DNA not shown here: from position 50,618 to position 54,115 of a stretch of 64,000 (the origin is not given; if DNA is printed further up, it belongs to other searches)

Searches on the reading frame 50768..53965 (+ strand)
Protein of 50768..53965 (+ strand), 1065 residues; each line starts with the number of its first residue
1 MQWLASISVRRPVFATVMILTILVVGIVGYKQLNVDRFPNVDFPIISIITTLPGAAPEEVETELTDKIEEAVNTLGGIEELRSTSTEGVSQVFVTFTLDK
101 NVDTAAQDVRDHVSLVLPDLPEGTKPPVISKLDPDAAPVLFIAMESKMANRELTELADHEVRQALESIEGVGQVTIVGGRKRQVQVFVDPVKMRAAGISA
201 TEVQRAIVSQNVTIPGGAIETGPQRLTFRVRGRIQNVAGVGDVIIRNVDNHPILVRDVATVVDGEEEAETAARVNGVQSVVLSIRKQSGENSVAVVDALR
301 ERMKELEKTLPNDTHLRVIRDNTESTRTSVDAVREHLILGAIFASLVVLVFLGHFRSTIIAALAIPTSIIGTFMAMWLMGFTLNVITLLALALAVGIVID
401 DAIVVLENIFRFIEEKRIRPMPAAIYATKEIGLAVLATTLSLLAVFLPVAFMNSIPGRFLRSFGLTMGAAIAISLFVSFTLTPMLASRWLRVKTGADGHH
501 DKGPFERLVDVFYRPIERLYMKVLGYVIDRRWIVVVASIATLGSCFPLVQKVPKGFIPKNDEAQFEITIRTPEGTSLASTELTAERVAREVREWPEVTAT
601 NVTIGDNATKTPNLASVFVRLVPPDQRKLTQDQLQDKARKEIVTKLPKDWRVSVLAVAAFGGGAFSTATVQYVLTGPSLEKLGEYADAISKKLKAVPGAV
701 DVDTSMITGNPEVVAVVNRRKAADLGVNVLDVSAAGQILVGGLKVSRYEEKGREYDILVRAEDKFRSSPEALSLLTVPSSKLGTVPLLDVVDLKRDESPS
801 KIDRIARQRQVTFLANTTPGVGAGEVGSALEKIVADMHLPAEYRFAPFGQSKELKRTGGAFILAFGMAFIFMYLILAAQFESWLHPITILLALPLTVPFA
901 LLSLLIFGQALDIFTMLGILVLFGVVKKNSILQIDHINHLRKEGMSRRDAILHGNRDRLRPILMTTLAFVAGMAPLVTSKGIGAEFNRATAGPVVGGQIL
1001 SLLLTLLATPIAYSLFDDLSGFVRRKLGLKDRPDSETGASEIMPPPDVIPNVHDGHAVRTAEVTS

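Call 55: search_protein_families(library=pfam, proteins=[window:50768-53965:+], max_evalue=0.00001)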
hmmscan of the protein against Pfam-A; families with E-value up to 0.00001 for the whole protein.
window:50768-53965:+ (1065 aa): 2 families
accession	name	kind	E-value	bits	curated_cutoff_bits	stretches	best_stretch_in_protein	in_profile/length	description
PF00873.25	ACR_tran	-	1.1e-276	921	28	1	5-1016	2-1020/1021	AcrB/AcrD/AcrF family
PF03176.21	MMPL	-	5.3e-06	26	20.5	0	334-487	143-300/333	MMPL family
